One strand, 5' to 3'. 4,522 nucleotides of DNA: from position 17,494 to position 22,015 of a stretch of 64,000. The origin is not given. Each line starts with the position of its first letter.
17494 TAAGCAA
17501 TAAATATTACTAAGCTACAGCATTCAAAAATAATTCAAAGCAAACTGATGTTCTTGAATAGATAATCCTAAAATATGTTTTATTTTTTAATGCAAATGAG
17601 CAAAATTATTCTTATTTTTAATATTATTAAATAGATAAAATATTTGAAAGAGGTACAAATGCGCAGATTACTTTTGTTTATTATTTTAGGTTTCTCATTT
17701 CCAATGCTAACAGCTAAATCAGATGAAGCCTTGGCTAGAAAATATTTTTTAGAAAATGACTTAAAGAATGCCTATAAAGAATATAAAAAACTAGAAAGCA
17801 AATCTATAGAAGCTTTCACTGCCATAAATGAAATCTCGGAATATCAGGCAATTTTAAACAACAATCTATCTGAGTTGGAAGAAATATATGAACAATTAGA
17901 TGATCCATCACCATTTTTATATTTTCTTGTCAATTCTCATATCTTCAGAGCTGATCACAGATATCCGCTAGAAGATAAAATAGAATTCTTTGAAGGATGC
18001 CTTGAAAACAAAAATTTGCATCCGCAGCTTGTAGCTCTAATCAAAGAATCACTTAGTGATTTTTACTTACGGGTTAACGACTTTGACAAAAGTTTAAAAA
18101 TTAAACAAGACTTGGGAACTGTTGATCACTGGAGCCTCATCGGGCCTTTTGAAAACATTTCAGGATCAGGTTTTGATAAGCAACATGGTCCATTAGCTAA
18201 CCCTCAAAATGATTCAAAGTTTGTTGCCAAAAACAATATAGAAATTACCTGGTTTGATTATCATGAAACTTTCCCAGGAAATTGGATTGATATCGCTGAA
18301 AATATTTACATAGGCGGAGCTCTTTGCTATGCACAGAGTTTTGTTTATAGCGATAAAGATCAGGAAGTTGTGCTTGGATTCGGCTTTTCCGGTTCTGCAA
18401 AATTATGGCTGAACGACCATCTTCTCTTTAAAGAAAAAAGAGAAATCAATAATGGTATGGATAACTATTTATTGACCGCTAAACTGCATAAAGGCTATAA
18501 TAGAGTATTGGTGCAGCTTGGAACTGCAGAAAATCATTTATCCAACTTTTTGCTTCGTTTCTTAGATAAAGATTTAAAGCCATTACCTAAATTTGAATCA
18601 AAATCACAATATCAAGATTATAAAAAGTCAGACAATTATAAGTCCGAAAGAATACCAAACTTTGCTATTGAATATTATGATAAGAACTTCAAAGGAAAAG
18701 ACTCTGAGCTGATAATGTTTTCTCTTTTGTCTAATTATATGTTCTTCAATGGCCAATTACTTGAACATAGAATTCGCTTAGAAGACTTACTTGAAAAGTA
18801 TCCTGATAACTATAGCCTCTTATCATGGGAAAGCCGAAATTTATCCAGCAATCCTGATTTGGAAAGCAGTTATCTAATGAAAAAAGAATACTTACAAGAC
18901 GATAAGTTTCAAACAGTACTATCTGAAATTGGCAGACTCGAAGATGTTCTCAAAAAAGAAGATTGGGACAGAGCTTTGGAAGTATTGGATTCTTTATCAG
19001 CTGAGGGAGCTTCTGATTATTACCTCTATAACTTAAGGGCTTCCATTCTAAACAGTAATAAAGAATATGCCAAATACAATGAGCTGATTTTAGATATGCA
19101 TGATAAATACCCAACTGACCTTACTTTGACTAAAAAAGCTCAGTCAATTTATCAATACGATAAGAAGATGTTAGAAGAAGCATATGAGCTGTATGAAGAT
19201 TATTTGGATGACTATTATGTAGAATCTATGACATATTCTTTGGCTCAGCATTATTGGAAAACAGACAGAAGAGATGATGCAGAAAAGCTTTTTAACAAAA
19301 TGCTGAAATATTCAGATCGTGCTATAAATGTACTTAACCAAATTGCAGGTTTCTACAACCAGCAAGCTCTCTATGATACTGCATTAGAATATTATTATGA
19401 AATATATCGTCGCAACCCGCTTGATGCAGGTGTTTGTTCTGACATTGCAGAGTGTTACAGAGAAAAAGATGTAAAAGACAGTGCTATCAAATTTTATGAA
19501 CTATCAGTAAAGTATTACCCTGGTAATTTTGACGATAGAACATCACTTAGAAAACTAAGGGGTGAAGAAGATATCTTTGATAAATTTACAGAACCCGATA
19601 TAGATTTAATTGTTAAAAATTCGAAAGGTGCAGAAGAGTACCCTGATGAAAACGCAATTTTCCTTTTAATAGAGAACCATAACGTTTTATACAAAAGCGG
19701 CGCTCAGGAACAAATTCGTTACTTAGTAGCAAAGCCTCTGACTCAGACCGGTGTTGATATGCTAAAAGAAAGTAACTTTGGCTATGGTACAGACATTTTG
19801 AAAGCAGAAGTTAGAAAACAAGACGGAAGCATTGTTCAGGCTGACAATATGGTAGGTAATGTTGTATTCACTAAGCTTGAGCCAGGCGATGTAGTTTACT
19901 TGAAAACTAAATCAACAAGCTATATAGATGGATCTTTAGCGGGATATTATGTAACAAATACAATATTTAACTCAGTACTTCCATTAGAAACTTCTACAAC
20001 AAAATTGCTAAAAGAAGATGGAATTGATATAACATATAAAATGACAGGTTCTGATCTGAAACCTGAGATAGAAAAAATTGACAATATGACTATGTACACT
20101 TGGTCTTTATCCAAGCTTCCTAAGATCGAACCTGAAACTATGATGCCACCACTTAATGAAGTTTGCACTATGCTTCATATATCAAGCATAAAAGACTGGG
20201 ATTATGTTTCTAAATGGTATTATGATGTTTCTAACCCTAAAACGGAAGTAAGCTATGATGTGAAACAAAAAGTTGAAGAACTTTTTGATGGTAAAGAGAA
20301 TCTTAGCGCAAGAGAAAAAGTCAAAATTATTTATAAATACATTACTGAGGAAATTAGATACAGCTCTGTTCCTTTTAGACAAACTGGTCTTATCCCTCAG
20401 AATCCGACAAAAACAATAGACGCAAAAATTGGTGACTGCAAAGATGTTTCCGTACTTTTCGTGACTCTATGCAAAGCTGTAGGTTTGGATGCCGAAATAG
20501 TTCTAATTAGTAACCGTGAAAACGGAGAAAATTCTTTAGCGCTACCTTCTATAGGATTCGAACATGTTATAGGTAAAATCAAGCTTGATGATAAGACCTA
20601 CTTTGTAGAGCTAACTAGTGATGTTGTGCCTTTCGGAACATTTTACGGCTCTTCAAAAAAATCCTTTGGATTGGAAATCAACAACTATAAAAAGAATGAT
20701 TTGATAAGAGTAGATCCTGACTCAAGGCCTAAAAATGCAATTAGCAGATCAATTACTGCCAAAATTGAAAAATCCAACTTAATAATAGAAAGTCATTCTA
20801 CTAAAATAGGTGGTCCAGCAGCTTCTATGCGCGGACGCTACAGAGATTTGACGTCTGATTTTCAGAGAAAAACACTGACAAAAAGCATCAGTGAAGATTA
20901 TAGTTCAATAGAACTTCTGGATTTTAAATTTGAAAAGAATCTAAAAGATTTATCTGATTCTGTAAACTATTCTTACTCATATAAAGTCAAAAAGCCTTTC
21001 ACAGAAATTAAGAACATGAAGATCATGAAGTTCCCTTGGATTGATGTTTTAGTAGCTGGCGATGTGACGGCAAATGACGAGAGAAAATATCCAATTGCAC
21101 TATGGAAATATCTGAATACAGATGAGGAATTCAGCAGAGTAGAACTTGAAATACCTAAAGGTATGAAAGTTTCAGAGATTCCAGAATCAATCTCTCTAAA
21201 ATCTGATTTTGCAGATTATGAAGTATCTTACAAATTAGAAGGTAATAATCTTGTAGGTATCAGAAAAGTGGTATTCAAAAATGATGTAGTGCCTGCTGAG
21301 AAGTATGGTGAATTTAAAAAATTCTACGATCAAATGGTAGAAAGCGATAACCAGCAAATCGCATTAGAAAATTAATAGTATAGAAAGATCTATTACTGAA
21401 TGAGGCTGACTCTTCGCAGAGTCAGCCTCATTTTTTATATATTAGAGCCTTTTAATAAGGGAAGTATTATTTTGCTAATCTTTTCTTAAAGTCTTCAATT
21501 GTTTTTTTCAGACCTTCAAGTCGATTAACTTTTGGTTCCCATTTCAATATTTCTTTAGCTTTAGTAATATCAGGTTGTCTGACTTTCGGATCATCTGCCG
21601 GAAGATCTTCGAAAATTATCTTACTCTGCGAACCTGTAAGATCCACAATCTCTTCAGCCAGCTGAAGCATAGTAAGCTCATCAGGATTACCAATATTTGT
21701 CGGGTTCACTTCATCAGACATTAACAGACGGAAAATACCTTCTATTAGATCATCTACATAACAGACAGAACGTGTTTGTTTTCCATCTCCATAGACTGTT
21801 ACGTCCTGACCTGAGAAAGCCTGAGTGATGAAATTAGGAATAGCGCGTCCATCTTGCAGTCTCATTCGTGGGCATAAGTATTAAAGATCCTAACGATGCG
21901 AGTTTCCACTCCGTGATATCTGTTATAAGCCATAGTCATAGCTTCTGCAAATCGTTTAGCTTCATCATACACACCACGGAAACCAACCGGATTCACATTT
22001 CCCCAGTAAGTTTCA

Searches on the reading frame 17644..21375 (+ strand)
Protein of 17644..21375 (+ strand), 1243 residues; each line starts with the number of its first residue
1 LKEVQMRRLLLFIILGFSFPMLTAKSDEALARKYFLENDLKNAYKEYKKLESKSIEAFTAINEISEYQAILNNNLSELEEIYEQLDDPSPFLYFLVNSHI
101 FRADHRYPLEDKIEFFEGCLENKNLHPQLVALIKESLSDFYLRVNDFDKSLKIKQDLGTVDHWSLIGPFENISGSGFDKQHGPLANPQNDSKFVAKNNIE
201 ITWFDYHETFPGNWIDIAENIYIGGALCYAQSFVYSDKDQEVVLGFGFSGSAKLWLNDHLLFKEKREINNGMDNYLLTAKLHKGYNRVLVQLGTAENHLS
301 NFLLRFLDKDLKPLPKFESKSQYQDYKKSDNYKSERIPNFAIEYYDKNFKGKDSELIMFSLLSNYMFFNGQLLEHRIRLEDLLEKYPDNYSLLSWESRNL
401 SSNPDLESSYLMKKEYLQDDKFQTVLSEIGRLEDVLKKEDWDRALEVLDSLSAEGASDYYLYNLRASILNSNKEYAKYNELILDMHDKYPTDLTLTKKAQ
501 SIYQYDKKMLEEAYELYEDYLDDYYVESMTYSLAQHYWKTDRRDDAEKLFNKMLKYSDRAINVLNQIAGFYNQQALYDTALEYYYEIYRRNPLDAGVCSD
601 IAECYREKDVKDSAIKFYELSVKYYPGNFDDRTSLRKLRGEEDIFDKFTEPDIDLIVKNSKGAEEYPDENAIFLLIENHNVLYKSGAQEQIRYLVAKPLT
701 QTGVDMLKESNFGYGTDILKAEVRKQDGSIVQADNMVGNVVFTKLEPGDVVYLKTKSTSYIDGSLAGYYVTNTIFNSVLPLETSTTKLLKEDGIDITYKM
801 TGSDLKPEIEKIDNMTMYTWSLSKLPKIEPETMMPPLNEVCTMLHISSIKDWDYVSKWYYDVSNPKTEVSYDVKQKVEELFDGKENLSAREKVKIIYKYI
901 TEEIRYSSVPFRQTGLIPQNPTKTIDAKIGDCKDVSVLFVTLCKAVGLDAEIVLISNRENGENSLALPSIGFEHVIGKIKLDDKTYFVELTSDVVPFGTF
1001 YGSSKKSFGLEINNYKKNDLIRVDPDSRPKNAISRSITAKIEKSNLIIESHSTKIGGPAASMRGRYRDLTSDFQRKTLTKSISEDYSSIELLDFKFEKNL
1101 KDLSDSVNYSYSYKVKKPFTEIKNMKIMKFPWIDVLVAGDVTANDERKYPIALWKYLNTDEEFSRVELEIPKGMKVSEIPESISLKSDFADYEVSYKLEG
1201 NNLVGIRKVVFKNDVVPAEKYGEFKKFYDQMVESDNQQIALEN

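Call 57: search_protein_families(library=pfam, proteins=[window:17644-21375:+], max_evalue=0.001)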
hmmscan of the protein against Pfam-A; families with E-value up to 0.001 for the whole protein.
window:17644-21375:+ (1243 aa): 6 families
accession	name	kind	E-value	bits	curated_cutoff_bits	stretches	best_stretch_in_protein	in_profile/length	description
PF01841.26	Transglut_core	-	6.2e-10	39.8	23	1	882-983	9-100/108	Transglutaminase-like superfamily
PF12969.12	DUF3857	-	3.6e-08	34.1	24.6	1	733-828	75-169/170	Domain of Unknown Function with PDB structure (DUF3857)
PF14559.12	TPR_19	-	3.3e-07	31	25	0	577-626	7-56/68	Tetratricopeptide repeat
PF13424.12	TPR_12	-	1e-05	26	30.1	0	508-554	24-72/77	Tetratricopeptide repeat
PF13428.12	TPR_14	-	4.1e-05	24.3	23.5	0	564-597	4-37/44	Tetratricopeptide repeat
PF13432.12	TPR_16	-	0.00038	21.3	32.7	0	531-594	1-64/65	Tetratricopeptide repeat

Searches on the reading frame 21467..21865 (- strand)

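Call 72: search_protein_families(library=pfam, proteins=[window:21467-21865:-], max_evalue=0.001)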
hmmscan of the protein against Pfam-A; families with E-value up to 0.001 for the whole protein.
window:21467-21865:- (132 aa): 2 families
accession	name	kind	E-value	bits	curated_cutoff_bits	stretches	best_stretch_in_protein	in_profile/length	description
PF16363.11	GDP_Man_Dehyd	-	1.5e-09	38.3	27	1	7-122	195-332/332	GDP-mannose 4,6 dehydratase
PF01370.27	Epimerase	-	7.9e-09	35.7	20.9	1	5-58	182-239/240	NAD dependent epimerase/dehydratase family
